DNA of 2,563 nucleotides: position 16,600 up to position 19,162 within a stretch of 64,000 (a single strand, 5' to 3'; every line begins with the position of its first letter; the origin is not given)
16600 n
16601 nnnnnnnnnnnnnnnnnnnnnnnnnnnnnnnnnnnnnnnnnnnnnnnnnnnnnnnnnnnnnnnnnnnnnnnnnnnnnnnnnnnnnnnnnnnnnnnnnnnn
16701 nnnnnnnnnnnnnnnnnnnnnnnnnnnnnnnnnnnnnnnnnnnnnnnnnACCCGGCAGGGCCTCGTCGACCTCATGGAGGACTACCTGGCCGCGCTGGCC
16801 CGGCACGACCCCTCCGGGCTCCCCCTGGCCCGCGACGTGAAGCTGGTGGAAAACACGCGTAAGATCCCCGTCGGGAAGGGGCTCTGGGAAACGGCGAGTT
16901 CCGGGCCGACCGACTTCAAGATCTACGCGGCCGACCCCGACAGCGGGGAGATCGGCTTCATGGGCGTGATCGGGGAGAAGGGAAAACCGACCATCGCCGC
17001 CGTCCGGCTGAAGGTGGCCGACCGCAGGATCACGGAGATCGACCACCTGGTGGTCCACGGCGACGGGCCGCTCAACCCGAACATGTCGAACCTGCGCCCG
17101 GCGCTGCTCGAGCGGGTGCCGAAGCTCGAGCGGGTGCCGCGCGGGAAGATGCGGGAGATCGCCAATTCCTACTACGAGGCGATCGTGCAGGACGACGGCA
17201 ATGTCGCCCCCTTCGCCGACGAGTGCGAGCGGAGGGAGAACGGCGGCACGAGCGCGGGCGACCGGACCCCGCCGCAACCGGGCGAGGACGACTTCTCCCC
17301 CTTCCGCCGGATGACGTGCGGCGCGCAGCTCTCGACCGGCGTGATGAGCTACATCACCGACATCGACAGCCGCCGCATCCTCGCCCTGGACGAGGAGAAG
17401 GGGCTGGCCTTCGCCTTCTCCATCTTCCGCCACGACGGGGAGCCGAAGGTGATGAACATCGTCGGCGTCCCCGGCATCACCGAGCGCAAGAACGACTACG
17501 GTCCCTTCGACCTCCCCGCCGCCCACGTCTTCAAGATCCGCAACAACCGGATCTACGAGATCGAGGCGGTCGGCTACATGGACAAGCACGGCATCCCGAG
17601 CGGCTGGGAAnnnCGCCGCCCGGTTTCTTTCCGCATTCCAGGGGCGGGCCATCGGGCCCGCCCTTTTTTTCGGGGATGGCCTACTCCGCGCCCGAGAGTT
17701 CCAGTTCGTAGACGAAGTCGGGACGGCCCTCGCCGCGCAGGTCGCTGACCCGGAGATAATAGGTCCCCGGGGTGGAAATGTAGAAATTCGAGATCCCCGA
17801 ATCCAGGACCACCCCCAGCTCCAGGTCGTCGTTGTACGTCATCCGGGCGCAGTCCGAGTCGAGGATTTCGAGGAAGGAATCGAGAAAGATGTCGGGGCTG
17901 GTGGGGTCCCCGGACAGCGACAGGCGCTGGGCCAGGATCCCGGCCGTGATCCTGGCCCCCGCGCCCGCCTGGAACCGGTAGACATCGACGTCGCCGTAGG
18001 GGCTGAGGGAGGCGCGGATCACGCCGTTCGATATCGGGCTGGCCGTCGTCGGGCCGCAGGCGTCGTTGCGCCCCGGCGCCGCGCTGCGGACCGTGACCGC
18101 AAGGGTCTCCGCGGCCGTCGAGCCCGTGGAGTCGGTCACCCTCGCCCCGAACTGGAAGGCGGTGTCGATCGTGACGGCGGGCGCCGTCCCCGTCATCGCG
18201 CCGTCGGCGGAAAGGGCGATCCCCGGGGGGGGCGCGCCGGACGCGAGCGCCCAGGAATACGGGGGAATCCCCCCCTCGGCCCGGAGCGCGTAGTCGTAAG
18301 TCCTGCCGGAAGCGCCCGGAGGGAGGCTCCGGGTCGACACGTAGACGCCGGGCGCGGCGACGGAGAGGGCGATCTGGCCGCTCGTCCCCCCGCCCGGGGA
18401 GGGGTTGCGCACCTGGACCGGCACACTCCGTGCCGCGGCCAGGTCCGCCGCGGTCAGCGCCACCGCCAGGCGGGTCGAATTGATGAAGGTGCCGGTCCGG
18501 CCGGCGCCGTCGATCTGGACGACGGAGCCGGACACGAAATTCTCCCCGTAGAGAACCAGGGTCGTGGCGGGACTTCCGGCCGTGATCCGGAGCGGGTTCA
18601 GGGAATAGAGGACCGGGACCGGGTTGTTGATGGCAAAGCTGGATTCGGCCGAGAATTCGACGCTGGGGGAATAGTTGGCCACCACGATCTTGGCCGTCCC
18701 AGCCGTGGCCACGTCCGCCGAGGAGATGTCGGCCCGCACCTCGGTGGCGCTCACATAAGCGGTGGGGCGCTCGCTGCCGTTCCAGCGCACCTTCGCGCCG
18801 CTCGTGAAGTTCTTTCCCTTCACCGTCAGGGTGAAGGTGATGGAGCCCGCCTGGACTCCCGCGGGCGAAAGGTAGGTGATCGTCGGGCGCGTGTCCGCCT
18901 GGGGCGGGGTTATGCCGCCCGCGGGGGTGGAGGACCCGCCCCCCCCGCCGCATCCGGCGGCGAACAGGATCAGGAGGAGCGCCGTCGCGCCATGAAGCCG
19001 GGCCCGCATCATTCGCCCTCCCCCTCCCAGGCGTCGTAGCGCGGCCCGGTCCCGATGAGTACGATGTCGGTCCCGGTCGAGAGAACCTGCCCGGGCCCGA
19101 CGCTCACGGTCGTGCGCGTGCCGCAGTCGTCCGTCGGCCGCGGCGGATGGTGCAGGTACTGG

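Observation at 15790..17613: Lipoprotein built from two tandem copies of an uncharacterized ~300-aa domain; a third, single-copy paralog lies at 62076-63092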

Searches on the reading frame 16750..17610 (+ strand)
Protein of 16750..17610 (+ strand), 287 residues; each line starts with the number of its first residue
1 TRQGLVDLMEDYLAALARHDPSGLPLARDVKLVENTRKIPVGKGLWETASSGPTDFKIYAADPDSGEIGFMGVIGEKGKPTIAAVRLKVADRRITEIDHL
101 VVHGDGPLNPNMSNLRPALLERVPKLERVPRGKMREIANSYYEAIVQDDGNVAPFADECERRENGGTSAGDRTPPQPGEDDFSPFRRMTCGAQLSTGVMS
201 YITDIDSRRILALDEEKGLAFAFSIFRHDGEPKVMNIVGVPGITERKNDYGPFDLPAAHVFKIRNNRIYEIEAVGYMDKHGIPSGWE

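Call 7: find_homologous_proteins(query=window:16750-17610:+)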
Query window:16750-17610:+ (287 aa): 659 proteins with E <= 0.001 among 2790 candidates; the best 120 are listed.
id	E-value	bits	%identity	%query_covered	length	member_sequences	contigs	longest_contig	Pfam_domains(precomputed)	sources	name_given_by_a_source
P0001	5.7e-192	654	69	100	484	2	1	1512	PF26061.1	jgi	jgi:hypothetical protein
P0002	4.8e-187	638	71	100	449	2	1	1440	PF26061.1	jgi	jgi:uncharacterized protein YbcV (DUF1398 family)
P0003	5.5e-173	592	73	100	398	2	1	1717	PF26061.1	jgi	jgi:hypothetical protein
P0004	1.1e-167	575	67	100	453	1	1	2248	PF26061.1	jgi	-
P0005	2.8e-166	570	71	100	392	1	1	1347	PF26061.1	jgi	jgi:hypothetical protein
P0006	1.3e-155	535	69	100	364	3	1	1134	PF26061.1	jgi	jgi:hypothetical protein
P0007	2.8e-152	524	70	100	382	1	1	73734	PF26061.1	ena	-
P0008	8.9e-143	493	75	100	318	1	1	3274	PF26061.1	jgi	jgi:hypothetical protein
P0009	3.1e-141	488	75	100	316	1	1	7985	PF26061.1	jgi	jgi:hypothetical protein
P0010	1.9e-135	469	73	100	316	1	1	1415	PF26061.1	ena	-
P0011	1.4e-134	466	72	100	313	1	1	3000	PF26061.1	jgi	jgi:hypothetical protein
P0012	2.6e-134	465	70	100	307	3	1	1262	PF26061.1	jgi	jgi:hypothetical protein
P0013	1.1e-133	463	72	97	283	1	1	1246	PF26061.1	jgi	jgi:hypothetical protein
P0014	2.0e-133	462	71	100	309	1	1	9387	PF26061.1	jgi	jgi:hypothetical protein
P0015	4.7e-133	461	72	100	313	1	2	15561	PF26061.1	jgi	jgi:hypothetical protein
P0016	7.2e-133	460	70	100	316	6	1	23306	PF26061.1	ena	-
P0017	1.1e-132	460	71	100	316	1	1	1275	PF26061.1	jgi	-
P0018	2.0e-132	459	72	100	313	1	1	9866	PF26061.1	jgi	jgi:hypothetical protein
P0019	2.2e-132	459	72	97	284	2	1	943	PF26061.1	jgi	jgi:hypothetical protein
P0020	4.7e-132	458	71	100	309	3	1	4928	PF26061.1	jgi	-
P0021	5.1e-132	458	71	100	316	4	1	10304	PF26061.1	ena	-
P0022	8.2e-132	457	71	100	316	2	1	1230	PF26061.1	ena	-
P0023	1.2e-131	456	71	100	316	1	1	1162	PF26061.1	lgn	-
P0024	1.9e-131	456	71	100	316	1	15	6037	PF26061.1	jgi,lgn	jgi:hypothetical protein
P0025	1.9e-131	456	71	100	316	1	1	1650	PF26061.1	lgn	-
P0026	2.3e-131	456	71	100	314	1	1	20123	PF26061.1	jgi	jgi:hypothetical protein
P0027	4.6e-131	455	70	100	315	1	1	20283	PF26061.1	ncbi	ncbi:MAG: hypothetical protein P8Z37_01065 [Acidobacteriota bacterium]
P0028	4.7e-131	455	71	100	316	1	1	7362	PF26061.1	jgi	jgi:hypothetical protein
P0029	5.0e-131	454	70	100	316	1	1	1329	PF26061.1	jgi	jgi:hypothetical protein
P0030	6.0e-131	454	70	100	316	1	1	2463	PF26061.1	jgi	jgi:hypothetical protein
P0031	7.7e-131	454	69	100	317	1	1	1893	PF26061.1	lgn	-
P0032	8.7e-131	454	70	100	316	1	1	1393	PF26061.1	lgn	-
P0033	1.0e-130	453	71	100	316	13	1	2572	PF26061.1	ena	-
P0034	1.8e-130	453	69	100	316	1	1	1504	PF26061.1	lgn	-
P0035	3.0e-130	452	70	100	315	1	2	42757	PF26061.1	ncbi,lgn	-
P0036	3.9e-130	452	69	100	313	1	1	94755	PF26061.1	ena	-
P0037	6.3e-130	451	70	100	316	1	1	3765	PF26061.1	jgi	jgi:hypothetical protein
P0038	8.3e-130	450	69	100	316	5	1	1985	PF26061.1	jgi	jgi:hypothetical protein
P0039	9.5e-130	450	69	100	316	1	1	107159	PF26061.1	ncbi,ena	-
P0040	1.1e-129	450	70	100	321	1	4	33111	PF26061.1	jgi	jgi:hypothetical protein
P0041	1.2e-129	450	69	100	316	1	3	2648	PF26061.1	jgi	jgi:hypothetical protein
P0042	1.5e-129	450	70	99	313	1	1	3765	PF26061.1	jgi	jgi:hypothetical protein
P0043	1.8e-129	449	71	100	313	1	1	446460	PF26061.1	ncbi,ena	-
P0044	2.1e-129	449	70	100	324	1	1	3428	PF26061.1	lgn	-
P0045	2.9e-129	449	68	100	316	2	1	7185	PF26061.1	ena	-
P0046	4.0e-129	448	70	100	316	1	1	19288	PF26061.1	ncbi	-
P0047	4.3e-129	448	70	100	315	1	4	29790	PF26061.1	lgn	-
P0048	5.1e-129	448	69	100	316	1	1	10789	PF26061.1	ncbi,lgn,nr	ncbi:hypothetical protein JW935_01530 [candidate division KSB1 bacterium]|nr:hypothetical protein [c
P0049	5.3e-129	448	68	100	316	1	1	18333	PF26061.1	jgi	jgi:hypothetical protein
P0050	6.4e-129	448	70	100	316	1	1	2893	PF26061.1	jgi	jgi:hypothetical protein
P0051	7.2e-129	447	70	100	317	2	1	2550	PF26061.1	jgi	jgi:hypothetical protein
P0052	8.4e-129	447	69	100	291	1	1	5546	PF26061.1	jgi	-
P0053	8.5e-129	447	69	100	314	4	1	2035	PF26061.1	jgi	jgi:hypothetical protein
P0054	9.5e-129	447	69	100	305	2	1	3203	PF26061.1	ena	-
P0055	1.1e-128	447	70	100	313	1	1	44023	PF26061.1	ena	-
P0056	1.7e-128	446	69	100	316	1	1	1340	PF26061.1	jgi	jgi:hypothetical protein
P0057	2.1e-128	446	70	100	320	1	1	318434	PF26061.1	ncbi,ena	-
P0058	2.2e-128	446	70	100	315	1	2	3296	PF26061.1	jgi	jgi:hypothetical protein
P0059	2.9e-128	445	69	100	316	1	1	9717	PF26061.1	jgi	-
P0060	3.6e-128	445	69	100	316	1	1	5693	PF26061.1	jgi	jgi:hypothetical protein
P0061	4.0e-128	445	69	100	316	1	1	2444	PF26061.1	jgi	jgi:hypothetical protein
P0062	4.5e-128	445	68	100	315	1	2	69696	PF26061.1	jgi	jgi:hypothetical protein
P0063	4.6e-128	445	69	100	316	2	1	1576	PF26061.1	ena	-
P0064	5.6e-128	444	69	100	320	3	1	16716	PF26061.1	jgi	jgi:hypothetical protein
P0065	6.5e-128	444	70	100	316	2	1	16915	PF26061.1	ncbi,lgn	-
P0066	6.6e-128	444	69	100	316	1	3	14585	PF26061.1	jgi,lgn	-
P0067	7.1e-128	444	71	97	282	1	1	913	PF26061.1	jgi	jgi:hypothetical protein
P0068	7.9e-128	444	69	100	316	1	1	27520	PF26061.1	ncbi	-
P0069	8.0e-128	444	69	100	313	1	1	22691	PF26061.1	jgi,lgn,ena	-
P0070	1.5e-127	443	69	100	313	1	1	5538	PF26061.1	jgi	-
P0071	2.6e-127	442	69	100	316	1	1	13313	PF26061.1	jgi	jgi:hypothetical protein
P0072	3.5e-127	442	68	100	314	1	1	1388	PF26061.1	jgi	jgi:hypothetical protein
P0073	3.7e-127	442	69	100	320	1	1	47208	PF26061.1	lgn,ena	-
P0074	5.2e-127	441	69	100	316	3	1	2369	PF26061.1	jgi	jgi:hypothetical protein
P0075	8.4e-127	441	67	100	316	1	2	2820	PF26061.1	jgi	jgi:hypothetical protein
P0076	9.9e-127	440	68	100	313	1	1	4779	PF26061.1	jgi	jgi:hypothetical protein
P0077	1.0e-126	440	69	100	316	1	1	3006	PF26061.1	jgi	-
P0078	1.0e-126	440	68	100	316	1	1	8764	PF26061.1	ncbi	-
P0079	1.1e-126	440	69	100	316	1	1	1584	PF26061.1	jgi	-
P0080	2.3e-126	439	67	100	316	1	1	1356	PF26061.1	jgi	jgi:hypothetical protein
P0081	2.8e-126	439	68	100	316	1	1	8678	PF26061.1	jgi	jgi:hypothetical protein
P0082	3.8e-126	438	68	100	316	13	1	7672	PF26061.1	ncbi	-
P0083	4.0e-126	438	68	100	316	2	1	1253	PF26061.1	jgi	jgi:hypothetical protein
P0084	4.0e-126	438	67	100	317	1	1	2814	PF26061.1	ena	-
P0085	4.6e-126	438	68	100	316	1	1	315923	PF26061.1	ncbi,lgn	-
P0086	7.8e-126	437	69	100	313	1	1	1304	PF26061.1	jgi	-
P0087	9.4e-126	437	67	100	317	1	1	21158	PF26061.1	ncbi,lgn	-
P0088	1.5e-125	436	67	100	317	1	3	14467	PF26061.1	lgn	-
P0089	1.6e-125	436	68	100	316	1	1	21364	PF26061.1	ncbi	-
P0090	1.7e-125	436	67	100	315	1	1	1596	PF26061.1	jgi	jgi:hypothetical protein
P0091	1.8e-125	436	68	100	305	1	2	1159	PF26061.1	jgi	-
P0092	2.2e-125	436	67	100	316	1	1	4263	PF26061.1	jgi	jgi:hypothetical protein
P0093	2.3e-125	436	69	100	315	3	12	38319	PF26061.1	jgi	jgi:hypothetical protein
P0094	2.8e-125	436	67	100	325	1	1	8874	PF26061.1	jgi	jgi:hypothetical protein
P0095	3.0e-125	435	69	100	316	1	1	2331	PF26061.1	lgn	-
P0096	5.6e-125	435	68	100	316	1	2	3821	PF26061.1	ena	-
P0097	6.0e-125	434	67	100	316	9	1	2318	PF26061.1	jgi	jgi:hypothetical protein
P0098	7.4e-125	434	67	100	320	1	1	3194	PF26061.1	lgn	-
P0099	9.1e-125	434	67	100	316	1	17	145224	PF26061.1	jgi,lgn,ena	-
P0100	1.2e-124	434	69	100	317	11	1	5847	PF26061.1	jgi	-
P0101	1.2e-124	434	68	100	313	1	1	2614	PF26061.1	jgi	jgi:hypothetical protein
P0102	1.2e-124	433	66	100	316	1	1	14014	PF26061.1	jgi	jgi:hypothetical protein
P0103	1.6e-124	433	68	100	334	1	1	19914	PF26061.1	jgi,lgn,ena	jgi:hypothetical protein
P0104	1.8e-124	433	67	99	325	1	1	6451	PF26061.1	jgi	jgi:hypothetical protein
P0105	2.3e-124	433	67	100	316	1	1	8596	PF26061.1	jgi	jgi:hypothetical protein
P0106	2.5e-124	432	67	100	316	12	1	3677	PF26061.1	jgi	jgi:hypothetical protein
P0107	2.8e-124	432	65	100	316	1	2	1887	PF26061.1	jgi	jgi:hypothetical protein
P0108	3.2e-124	432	67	100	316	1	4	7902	PF26061.1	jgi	jgi:hypothetical protein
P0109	4.0e-124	432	67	100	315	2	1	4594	PF26061.1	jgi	jgi:hypothetical protein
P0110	4.3e-124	432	68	100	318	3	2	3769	PF26061.1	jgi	-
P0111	6.1e-124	431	67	100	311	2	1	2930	PF26061.1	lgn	-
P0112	7.1e-124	431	67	100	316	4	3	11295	PF26061.1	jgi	jgi:hypothetical protein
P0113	8.1e-124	431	67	100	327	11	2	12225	PF26061.1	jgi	jgi:hypothetical protein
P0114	8.9e-124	431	65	100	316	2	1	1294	PF26061.1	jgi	jgi:hypothetical protein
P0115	9.1e-124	431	67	100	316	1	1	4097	PF26061.1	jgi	-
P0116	1.0e-123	430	68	99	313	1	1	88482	PF26061.1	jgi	jgi:hypothetical protein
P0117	1.1e-123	430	67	100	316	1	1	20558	PF26061.1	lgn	-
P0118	1.1e-123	430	66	100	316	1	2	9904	PF26061.1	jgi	jgi:hypothetical protein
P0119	1.1e-123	430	66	100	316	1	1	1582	PF26061.1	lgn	-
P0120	1.4e-123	430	67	100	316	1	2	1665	PF26061.1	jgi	-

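Call 9: search_protein_families(library=pfam, proteins=[P0039, P0043, window:16750-17610:+], max_evalue=10)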
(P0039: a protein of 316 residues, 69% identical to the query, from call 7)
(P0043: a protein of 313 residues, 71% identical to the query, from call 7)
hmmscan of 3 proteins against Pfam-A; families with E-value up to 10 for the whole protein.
P0039 (316 aa): 0 families

P0043 (313 aa): 1 family
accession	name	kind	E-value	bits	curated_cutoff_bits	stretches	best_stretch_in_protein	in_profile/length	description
PF23347.1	TPR_Nup160_C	-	0.12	12.1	27.1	1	38-87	17-65/259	Nup160 C-terminal TPR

window:16750-17610:+ (287 aa): 0 families

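Call 10: find_encoding_contigs(protein=P0043, flank=8000, max_places=2)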
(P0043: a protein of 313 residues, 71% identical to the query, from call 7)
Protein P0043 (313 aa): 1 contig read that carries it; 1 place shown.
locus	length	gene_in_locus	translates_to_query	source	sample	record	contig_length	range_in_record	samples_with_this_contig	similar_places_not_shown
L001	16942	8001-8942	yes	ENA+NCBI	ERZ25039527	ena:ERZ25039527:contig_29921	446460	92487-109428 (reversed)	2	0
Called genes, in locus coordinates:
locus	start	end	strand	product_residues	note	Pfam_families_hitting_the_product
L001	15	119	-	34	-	-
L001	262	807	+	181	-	PF00230:MIP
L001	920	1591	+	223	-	PF04191:PEMT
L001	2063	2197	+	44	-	-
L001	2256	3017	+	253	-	PF20434:BD-FAE, PF12146:Hydrolase_4 (faint), PF00561:Abhydrolase_1 (weak), PF07859:Abhydrolase_3, PF12697:Abhydrolase_6, PF00326:Peptidase_S9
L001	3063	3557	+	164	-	PF12663:DUF3788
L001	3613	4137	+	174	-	PF13787:HXXEE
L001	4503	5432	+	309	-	PF00165:HTH_AraC (faint), PF12833:HTH_18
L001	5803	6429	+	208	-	PF22285:DUF6962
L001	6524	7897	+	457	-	PF02055:Glyco_hydro_30, PF17189:Glyco_hydro_30C (weak)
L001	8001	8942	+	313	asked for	PF26061:DUF8021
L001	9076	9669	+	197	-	-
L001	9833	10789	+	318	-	PF07676:PD40 (faint), PF26549:Tricorn_N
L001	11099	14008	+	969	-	PF01364:Peptidase_C25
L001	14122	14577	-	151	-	-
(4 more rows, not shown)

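Call 11: find_encoding_contigs(protein=P0057, flank=8000, max_places=2)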
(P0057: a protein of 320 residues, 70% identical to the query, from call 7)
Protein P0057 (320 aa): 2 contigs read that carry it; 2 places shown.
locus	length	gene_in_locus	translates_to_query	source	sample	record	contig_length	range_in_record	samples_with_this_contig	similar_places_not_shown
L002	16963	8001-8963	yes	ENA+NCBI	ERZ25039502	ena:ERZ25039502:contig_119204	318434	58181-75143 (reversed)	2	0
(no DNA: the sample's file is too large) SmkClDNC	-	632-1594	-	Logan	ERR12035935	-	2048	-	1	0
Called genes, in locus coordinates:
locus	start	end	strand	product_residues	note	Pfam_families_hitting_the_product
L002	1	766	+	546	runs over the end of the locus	PF04024:PspC, PF22571:LiaI-LiaF-TM_PspC, PF22744:Toast-rack_PspC-Cterm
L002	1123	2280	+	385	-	-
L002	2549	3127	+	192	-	PF00210:Ferritin (weak), PF02915:Rubrerythrin, PF21349:RUBY_RBDX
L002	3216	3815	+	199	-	-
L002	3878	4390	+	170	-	-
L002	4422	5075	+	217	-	PF00697:PRAI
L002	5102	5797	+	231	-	PF23023:Anti-Pycsar_Apyc1 (faint), PF00753:Lactamase_B, PF12706:Lactamase_B_2 (weak)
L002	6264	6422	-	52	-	PF13189:Cytidylate_kin2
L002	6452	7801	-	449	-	PF01554:MatE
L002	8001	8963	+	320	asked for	PF26061:DUF8021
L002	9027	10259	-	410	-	PF00389:2-Hacid_dh, PF02826:2-Hacid_dh_C, PF22629:ACT_AHAS_ss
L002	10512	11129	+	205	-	-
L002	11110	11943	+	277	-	PF12833:HTH_18, PF00165:HTH_AraC (weak)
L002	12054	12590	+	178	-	PF04264:YceI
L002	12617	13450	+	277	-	PF02900:LigB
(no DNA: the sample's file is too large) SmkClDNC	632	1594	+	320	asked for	PF26061:DUF8021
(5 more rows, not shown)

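Call 12: find_encoding_contigs(protein=P0085, flank=8000, max_places=2)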
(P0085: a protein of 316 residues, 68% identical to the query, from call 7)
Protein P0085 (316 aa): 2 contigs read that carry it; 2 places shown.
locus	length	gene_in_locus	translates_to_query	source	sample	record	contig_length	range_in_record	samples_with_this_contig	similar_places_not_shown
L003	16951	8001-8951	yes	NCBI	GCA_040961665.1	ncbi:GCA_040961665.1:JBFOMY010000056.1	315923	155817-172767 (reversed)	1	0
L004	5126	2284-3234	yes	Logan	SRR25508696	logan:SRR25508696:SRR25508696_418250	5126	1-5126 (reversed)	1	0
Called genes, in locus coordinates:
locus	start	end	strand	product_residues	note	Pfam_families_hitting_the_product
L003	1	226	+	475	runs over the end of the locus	PF13568:OMP_b-brl_2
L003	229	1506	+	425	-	-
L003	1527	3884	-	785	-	PF12704:MacB_PCD, PF02687:FtsX, PF12704:MacB_PCD, PF02687:FtsX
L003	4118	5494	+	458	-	PF00072:Response_reg, PF00158:Sigma54_activat, PF14532:Sigma54_activ_2, PF00004:AAA (weak), PF07728:AAA_5 (weak), PF25601:AAA_lid_14, PF02954:HTH_8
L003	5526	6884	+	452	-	PF02518:HATPase_c, PF14501:HATPase_c_5 (weak)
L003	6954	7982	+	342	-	PF07745:Glyco_hydro_53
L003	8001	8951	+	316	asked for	PF26061:DUF8021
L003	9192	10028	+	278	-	PF13476:AAA_23 (faint), PF00005:ABC_tran, PF13304:AAA_21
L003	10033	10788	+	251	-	-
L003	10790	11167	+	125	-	PF00392:GntR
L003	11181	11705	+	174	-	PF10988:DUF2807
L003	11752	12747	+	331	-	PF09719:C_GCAxxG_C_C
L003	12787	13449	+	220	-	PF14340:DUF4395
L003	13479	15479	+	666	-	PF00266:Aminotran_5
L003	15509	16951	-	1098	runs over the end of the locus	PF02743:dCache_1, PF22309:HK-GC-Chemotax_sensor, PF08448:PAS_4 (weak), PF13426:PAS_9, PF13426:PAS_9, PF00512:HisKA, PF02518:HATPase_c, PF00072:Response_reg, +3 more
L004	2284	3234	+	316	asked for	PF26061:DUF8021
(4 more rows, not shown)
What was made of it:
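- Single-unit orthologs at 70% identity sit in unrelated contexts (calls 10-12).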

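Call 17: find_encoding_contigs(protein=P0007, flank=10000, max_places=2)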
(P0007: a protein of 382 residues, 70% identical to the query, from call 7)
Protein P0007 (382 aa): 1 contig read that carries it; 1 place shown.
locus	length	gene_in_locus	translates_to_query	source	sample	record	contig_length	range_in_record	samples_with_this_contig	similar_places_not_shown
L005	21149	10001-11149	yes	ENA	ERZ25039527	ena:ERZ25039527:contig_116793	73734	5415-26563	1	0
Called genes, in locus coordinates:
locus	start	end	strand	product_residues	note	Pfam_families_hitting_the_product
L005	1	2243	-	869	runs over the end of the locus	PF01799:Fer2_2, PF01315:Ald_Xan_dh_C, PF02738:MoCoBD_1, PF20256:MoCoBD_2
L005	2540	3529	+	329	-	PF00171:Aldedh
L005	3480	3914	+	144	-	PF00171:Aldedh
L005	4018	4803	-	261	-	-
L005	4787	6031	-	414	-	PF06452:CBM9_1 (weak), PF19313:DUF5916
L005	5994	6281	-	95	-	-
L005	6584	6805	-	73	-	-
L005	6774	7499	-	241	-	-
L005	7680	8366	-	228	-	PF13490:zf-HC2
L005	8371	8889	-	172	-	PF04542:Sigma70_r2, PF08281:Sigma70_r4_2, PF04545:Sigma70_r4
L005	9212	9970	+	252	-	PF26061:DUF8021 (weak)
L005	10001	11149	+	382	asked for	PF26061:DUF8021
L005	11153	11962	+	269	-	PF04055:Radical_SAM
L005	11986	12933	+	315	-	PF00106:adh_short, PF08659:KR, PF13561:adh_short_C2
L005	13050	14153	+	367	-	PF26061:DUF8021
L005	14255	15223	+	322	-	PF20256:MoCoBD_2, PF01315:Ald_Xan_dh_C (faint)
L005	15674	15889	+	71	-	PF02738:MoCoBD_1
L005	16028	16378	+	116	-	PF20256:MoCoBD_2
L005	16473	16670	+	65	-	-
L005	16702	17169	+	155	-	-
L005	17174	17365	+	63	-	-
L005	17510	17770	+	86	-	-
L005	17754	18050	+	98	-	-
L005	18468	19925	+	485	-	PF02730:AFOR_N, PF01314:AFOR_C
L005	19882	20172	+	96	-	PF01314:AFOR_C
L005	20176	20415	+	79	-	PF02597:ThiS (weak)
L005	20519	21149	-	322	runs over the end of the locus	PF08240:ADH_N, PF00107:ADH_zinc_N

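Call 25: search_protein_representatives(protein=window:16750-17610:+)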
Query: 287 residues. Proteins with E-value up to 0.001 (for the whole library): 2134; up to 1e-10: 1055; up to 1e-30: 210. The best 150 are listed.
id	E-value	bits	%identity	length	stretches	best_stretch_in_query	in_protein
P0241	1.3e-199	677.8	58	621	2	1-287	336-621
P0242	3.2e-121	420.6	65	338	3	5-144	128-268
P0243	2.9e-98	345.2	56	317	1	2-287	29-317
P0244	9.3e-87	307.5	36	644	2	5-286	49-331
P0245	2.7e-85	302.7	36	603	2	8-276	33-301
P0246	3.8e-76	272.6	38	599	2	2-286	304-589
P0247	4.5e-75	269.1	35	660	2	2-286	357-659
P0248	1.2e-74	267.7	34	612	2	5-286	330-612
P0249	2.3e-74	266.8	34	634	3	3-287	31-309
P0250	2.0e-73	263.7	36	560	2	26-287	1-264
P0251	1.8e-71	257.3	33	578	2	2-286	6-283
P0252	1.4e-70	254.3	33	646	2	5-285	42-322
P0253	4.1e-70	252.8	46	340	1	4-286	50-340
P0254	7.7e-69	248.7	43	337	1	5-287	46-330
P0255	2.1e-68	247.2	70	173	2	211-286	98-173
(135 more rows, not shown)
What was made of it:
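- On Pfam PF26061 (DUF8021): There are 2,134 clusters at 50% identity with E<=1e-3 (call 25).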

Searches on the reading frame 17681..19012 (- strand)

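Call 9: search_protein_families(library=pfam, proteins=[window:17681-19012:-], max_evalue=10)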
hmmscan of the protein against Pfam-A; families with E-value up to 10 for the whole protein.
window:17681-19012:- (443 aa): 5 families
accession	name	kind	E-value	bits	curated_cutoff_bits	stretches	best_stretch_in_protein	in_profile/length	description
PF05345.18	He_PIG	-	4.9e-06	27.3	24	1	228-308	8-95/96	Putative Ig domain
PF04151.21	PPC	-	0.0015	19.8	25.9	1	341-423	1-69/70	Bacterial pre-peptidase C-terminal domain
PF22352.2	K319L-like_PKD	-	0.0019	18.6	27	1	246-308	25-84/84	K319L-like, PKD domain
PF18968.5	DUF5707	-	0.012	16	26.8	1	44-103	5-65/98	Family of unknown function (DUF5707)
PF17963.7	Big_9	-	2.4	9.5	23.6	1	263-307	45-89/89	Bacterial Ig domain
